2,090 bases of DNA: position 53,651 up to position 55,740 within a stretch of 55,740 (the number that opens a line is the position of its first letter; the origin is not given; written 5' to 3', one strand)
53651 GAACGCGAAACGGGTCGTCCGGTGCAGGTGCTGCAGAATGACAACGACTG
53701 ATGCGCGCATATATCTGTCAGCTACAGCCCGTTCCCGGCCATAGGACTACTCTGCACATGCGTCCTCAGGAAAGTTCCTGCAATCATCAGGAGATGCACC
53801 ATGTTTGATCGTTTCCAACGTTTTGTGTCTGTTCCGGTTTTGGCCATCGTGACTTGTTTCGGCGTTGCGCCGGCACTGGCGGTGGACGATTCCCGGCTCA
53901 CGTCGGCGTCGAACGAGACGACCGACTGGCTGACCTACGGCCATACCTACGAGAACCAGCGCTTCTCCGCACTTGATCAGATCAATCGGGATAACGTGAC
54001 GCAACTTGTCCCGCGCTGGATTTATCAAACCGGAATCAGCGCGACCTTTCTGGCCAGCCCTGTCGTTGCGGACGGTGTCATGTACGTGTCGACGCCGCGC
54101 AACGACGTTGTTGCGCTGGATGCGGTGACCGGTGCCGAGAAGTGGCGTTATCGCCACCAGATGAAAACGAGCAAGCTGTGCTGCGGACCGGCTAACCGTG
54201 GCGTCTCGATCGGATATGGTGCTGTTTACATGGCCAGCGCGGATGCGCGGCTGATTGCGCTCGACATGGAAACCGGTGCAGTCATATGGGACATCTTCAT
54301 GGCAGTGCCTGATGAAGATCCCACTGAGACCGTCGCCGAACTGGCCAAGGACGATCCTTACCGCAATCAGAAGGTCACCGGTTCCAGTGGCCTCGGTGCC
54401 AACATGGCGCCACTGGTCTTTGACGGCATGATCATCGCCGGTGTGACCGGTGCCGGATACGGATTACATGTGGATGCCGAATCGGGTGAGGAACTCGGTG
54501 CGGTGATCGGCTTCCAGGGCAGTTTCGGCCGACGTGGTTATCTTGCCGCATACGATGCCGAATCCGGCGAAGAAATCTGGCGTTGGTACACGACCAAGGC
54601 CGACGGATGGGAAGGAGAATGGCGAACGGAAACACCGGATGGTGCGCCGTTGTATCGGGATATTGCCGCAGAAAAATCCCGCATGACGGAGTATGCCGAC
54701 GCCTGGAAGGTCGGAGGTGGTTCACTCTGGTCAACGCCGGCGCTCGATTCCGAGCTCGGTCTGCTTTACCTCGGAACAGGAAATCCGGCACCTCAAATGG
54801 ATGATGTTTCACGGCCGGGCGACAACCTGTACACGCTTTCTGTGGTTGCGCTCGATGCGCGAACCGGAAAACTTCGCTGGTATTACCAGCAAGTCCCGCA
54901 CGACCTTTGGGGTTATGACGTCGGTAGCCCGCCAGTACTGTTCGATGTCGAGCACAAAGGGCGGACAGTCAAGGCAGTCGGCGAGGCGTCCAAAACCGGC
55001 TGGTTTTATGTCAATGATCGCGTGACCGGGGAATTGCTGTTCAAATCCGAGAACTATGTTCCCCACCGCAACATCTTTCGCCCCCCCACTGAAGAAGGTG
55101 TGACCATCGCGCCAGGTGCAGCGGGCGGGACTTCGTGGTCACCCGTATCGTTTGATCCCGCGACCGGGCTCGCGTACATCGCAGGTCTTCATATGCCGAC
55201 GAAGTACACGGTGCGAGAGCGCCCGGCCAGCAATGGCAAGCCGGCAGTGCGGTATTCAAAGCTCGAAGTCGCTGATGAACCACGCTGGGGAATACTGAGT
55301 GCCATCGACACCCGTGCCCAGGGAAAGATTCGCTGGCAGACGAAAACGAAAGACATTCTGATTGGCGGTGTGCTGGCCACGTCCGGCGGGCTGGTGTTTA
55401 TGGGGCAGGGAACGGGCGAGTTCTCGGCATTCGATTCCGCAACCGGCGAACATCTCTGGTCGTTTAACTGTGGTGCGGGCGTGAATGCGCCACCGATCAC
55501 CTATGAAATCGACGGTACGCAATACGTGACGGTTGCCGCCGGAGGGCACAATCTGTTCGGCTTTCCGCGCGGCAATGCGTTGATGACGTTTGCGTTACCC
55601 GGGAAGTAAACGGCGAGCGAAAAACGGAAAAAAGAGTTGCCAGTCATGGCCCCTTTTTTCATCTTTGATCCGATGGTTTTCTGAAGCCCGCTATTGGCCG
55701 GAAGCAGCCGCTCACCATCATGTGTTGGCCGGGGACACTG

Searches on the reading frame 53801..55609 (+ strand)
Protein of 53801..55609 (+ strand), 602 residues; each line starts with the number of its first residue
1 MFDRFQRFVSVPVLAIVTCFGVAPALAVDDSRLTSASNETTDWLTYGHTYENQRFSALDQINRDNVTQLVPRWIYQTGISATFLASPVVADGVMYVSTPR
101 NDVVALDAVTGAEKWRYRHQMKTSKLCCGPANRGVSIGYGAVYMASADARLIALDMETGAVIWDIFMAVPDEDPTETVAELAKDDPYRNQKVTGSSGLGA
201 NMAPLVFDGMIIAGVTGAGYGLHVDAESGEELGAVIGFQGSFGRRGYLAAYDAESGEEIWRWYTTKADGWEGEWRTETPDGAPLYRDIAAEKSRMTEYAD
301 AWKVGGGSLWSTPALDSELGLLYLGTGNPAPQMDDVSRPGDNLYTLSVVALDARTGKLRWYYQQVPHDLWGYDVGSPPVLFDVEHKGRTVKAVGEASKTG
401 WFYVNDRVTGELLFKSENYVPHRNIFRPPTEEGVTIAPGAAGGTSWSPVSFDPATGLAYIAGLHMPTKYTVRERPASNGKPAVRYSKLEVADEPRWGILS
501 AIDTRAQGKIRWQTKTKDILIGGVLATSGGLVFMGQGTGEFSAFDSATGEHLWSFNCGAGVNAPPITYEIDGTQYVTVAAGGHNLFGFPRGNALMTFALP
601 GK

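Call 57: search_protein_families(library=pfam, proteins=[window:53801-55609:+])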
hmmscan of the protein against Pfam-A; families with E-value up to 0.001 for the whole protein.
window:53801-55609:+ (602 aa): 3 families
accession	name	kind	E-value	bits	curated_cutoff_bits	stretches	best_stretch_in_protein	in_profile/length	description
PF01011.28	PQQ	-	1.8e-93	314.7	26.7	2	43-421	1-344/595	Glucose/ethanol/alcohol dehydrogenase, beta-propeller domain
PF13360.13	PQQ_2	-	1.6e-27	97.1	27.6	2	76-168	58-147/233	Outer membrane protein assembly factor BamB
PF13570.13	Beta-prop_ACSF4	-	2.2e-11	44.2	133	1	500-586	32-116/329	Beta-alanine-activating enzyme, beta-propeller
